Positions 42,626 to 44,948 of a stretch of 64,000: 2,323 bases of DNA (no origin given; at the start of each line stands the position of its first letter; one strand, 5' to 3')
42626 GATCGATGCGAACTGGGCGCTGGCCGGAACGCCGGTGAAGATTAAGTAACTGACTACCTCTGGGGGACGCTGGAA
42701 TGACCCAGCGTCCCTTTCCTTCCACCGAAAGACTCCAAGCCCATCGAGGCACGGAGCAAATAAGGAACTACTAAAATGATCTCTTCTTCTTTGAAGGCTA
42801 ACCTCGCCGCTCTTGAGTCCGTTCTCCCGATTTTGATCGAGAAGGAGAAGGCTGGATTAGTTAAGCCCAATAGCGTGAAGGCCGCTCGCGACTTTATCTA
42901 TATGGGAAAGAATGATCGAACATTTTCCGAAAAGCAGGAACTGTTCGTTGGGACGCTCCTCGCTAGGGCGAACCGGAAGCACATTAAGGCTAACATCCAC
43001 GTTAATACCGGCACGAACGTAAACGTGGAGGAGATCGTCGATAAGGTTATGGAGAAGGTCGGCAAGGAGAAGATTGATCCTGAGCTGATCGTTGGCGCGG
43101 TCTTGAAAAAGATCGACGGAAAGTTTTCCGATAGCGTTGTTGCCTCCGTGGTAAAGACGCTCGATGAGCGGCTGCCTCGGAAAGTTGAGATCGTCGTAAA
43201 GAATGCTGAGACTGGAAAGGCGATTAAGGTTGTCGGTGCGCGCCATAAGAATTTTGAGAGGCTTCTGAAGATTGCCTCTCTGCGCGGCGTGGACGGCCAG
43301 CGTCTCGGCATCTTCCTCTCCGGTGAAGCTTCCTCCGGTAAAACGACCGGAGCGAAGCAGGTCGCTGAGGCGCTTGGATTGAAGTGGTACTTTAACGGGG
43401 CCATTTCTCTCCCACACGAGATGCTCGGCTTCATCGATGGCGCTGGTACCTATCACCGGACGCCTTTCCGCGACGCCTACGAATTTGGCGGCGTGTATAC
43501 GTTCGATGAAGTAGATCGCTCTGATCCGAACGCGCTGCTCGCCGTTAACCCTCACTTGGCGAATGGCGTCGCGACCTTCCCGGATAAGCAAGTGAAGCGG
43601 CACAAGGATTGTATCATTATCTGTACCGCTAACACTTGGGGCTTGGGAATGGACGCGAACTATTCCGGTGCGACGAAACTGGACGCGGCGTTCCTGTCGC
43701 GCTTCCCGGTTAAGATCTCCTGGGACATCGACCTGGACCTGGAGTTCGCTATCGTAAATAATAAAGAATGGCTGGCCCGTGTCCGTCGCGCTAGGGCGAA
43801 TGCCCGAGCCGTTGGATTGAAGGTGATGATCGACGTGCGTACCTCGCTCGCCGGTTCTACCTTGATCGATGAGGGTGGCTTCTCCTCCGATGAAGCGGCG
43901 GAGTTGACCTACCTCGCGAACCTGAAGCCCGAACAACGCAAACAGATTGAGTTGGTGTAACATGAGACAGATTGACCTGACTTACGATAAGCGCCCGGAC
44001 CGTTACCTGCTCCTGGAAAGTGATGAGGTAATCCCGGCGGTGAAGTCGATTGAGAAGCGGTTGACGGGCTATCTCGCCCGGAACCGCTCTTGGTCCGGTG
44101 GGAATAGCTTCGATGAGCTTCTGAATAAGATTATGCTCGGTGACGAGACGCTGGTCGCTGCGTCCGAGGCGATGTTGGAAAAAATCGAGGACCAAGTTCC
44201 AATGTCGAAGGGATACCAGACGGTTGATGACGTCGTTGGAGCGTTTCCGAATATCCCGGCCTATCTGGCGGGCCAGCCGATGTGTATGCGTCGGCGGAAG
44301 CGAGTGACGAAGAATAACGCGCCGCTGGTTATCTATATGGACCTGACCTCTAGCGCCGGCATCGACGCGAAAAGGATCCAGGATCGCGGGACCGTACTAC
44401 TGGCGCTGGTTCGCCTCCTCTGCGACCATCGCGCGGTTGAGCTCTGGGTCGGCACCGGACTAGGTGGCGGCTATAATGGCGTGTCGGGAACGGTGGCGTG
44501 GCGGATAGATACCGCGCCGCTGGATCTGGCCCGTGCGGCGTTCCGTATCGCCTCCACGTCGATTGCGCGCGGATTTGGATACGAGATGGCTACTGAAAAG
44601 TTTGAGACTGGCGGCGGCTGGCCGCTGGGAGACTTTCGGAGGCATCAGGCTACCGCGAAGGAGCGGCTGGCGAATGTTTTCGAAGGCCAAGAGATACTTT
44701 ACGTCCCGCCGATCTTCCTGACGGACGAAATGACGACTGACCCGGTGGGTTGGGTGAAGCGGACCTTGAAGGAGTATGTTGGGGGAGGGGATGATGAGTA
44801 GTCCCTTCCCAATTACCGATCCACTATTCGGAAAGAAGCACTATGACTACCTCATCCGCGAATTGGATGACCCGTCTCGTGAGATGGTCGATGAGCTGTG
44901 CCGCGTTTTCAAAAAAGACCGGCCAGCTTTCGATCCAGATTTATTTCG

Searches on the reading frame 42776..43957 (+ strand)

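Call 61: search_protein_families(library=pfam, proteins=[window:42776-43957:+], max_evalue=0.001)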
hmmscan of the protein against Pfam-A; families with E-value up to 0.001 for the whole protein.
window:42776-43957:+ (394 aa): 1 family
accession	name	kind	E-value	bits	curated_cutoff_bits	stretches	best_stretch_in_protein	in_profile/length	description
PF07728.20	AAA_5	-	0.00013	22.4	22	1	179-310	2-139/139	AAA domain (dynein-related subfamily)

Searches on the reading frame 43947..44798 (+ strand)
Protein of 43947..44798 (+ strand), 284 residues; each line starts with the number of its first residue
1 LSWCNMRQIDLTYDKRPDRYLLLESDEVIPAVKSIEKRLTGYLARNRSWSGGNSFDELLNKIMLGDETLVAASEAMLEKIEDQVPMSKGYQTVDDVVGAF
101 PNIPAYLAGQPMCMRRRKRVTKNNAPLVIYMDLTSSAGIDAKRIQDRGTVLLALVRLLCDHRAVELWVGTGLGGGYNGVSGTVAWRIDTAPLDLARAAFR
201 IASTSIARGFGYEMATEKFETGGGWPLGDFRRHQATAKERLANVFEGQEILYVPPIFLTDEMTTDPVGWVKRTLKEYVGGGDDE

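Call 61: search_protein_families(library=pfam, proteins=[window:43947-44798:+], max_evalue=0.001)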
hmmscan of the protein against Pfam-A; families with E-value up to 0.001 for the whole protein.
window:43947-44798:+ (284 aa): 1 family
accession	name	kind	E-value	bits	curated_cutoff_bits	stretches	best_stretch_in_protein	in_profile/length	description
PF23822.1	DUF7192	-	2.4e-13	50.5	27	1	46-214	42-219/281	Domain of unknown function (DUF7192)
